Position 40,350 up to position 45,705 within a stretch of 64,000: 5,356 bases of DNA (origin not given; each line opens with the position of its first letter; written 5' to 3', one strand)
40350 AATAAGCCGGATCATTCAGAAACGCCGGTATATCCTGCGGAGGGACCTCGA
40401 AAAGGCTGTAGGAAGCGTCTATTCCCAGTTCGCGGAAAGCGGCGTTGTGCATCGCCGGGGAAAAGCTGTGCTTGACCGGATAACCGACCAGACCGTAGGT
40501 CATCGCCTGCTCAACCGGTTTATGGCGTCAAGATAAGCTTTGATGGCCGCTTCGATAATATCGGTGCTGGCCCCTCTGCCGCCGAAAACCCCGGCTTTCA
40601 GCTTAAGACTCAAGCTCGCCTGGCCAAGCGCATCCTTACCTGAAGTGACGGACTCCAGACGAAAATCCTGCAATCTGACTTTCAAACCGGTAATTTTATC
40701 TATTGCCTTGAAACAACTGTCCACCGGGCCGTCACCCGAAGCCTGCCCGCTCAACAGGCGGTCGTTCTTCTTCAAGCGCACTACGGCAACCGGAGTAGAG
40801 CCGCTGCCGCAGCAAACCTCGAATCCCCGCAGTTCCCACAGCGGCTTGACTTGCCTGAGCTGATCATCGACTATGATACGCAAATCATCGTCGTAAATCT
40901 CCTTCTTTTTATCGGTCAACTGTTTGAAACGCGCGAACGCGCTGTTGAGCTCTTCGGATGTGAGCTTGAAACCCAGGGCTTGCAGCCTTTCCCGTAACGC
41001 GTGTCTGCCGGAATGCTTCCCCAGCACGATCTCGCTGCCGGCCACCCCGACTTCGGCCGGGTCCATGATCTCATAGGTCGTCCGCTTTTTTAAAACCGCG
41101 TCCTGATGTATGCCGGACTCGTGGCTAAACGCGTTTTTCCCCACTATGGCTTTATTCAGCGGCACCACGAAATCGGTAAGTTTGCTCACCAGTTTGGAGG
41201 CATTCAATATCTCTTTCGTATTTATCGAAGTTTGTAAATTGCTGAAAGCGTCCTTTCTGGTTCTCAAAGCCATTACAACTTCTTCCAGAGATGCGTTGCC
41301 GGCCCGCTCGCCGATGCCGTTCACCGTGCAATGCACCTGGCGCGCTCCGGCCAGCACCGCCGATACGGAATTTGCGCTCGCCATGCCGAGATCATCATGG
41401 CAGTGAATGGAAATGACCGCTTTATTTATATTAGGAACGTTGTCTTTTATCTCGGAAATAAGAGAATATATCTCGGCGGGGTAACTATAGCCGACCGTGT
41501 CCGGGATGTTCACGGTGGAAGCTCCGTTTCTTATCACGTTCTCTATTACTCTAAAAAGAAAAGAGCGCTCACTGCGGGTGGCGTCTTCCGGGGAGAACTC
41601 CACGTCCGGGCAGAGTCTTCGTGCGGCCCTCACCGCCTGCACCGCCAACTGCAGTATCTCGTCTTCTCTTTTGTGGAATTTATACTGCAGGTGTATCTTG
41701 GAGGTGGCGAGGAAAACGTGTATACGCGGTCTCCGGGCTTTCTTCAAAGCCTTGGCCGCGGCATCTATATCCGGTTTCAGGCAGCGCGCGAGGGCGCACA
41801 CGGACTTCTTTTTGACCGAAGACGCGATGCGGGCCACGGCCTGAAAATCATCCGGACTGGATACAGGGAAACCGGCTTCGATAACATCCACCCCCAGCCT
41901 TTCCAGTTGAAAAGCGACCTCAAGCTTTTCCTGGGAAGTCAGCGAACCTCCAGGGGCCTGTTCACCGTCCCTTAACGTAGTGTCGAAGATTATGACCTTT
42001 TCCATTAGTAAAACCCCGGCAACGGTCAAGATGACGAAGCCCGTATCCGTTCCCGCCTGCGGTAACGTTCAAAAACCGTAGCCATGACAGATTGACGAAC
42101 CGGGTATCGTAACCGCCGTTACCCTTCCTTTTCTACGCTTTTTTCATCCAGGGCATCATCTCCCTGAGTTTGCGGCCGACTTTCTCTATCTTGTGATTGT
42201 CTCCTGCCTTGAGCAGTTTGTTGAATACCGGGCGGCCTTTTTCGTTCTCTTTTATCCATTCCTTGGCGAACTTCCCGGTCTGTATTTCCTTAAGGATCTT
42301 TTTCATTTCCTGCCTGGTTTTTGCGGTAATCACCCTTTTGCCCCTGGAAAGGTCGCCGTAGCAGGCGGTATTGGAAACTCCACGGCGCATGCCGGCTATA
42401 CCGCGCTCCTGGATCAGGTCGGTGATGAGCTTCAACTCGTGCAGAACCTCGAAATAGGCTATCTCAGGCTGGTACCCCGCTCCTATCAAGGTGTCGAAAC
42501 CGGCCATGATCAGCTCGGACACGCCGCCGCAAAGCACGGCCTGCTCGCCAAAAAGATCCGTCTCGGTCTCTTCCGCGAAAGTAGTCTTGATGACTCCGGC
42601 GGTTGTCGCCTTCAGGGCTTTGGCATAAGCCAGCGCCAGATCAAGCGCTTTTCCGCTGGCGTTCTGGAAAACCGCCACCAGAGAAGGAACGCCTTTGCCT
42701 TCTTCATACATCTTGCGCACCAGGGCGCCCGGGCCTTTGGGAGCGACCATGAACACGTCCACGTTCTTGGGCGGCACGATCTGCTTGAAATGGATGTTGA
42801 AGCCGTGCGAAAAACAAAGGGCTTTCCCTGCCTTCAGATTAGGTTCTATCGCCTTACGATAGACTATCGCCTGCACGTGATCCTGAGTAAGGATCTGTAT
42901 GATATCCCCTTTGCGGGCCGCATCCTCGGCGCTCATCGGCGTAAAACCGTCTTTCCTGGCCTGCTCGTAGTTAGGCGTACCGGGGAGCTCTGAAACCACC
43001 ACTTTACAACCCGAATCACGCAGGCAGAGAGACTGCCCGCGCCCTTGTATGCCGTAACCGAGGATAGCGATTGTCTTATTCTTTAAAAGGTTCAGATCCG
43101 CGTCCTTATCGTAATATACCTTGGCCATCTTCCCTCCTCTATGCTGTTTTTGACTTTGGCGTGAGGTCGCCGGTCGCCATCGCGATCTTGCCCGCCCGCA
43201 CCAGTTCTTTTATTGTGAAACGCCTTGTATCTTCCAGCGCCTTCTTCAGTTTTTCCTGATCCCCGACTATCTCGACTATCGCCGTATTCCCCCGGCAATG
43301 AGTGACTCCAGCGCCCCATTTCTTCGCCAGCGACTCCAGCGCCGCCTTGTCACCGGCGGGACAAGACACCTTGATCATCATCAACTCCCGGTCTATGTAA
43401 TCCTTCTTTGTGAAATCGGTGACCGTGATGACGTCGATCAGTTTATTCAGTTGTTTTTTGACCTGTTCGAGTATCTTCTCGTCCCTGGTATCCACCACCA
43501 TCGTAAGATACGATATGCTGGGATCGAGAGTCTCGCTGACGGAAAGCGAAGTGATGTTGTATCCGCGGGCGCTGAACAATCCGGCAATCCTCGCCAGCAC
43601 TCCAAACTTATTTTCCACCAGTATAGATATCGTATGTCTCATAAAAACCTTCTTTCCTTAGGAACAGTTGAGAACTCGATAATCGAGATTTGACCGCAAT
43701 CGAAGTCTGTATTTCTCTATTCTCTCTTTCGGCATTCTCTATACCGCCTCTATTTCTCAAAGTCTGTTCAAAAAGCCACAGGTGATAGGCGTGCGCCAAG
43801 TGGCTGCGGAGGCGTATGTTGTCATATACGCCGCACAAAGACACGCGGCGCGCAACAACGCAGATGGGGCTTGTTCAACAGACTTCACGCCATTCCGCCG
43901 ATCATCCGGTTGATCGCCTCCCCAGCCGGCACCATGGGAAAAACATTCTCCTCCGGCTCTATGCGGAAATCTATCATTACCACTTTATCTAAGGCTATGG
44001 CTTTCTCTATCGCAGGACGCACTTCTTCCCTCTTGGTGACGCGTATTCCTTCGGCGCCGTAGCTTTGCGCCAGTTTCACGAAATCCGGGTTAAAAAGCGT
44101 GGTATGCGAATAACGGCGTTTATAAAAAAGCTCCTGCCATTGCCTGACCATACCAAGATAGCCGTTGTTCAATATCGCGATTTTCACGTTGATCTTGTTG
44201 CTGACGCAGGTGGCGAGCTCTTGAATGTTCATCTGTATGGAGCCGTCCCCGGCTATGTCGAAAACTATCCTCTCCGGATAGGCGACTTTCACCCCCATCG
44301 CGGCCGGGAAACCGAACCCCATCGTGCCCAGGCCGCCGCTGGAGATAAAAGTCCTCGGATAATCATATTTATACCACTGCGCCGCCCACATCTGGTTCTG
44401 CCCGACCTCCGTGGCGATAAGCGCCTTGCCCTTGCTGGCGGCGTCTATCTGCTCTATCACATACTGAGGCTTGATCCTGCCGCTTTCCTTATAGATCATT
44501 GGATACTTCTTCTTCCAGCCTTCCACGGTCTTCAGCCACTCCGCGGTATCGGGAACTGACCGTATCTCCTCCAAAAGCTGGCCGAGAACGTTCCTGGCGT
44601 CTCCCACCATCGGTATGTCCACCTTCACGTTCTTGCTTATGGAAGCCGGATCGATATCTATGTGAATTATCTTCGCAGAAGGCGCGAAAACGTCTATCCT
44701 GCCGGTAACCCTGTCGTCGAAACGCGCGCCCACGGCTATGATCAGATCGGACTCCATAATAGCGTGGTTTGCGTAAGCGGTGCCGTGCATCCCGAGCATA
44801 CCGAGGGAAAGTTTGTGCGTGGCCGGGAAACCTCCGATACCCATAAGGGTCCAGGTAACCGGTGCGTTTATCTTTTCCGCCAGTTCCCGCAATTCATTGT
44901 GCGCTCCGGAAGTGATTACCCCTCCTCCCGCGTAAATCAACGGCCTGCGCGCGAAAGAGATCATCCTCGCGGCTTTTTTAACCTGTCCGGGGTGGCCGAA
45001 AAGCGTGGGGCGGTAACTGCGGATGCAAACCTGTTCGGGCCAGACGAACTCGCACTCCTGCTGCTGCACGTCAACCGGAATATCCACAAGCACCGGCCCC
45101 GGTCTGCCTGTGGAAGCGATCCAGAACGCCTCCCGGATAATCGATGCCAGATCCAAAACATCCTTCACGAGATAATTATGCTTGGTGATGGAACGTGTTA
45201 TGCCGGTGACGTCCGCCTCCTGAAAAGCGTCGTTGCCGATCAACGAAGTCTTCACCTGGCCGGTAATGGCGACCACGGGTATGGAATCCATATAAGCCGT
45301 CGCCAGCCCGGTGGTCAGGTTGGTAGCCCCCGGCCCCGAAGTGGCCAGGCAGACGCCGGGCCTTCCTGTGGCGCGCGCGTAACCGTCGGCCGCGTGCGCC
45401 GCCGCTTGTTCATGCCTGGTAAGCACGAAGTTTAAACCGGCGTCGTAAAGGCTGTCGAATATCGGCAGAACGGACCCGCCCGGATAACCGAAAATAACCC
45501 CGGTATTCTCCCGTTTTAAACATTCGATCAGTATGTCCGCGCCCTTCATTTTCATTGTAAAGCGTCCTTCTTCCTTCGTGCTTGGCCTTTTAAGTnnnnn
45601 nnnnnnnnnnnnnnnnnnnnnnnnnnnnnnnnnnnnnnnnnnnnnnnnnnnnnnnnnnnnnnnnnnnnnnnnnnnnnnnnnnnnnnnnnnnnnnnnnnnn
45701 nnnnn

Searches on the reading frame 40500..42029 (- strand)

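Call 88: search_protein_families(library=pfam, proteins=[window:40500-42029:-], max_evalue=0.00001)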
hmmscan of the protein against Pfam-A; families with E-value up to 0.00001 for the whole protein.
window:40500-42029:- (509 aa): 3 families
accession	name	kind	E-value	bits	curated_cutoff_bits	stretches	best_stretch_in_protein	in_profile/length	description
PF00682.25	HMGL-like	-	6.8e-92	308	29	1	11-281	1-260/260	HMGL-like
PF08502.15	LeuA_dimer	-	2.1e-32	112.2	24.9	1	377-506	1-130/131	LeuA allosteric (dimerisation) domain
PF22617.1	HCS_D2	-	9e-32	109.7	27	1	295-376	1-82/82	Homocitrate synthase post-HMGL domain-like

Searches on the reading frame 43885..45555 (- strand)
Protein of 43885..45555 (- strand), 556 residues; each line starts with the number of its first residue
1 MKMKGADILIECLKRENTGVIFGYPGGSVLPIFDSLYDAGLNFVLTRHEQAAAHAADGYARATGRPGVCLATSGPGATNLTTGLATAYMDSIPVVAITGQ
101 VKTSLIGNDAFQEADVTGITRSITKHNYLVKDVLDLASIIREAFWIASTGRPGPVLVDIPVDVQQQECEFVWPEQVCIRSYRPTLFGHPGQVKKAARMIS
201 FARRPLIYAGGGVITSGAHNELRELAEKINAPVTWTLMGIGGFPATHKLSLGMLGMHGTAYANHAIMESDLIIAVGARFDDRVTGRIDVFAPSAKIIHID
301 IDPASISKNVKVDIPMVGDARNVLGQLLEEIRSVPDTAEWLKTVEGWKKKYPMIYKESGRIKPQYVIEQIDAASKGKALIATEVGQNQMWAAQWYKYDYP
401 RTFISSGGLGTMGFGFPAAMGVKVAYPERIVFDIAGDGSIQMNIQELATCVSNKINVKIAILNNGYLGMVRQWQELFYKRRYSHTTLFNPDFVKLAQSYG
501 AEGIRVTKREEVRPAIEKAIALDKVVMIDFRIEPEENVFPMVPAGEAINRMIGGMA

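Call 88: search_protein_families(library=pfam, proteins=[window:43885-45555:-], max_evalue=0.00001)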
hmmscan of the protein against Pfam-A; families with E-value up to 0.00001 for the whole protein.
window:43885-45555:- (556 aa): 3 families
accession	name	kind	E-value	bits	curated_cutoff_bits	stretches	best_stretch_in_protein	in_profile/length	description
PF02775.26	TPP_enzyme_C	-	6.9e-57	191.9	21.9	1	384-530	2-151/151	Thiamine pyrophosphate enzyme, C-terminal TPP binding domain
PF00205.28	TPP_enzyme_M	-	2.5e-53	179.9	30.4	1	192-327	1-137/137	Thiamine pyrophosphate enzyme, central domain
PF02776.23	TPP_enzyme_N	-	1.3e-41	141.5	26.8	1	3-117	1-117/119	Thiamine pyrophosphate enzyme, N-terminal TPP binding domain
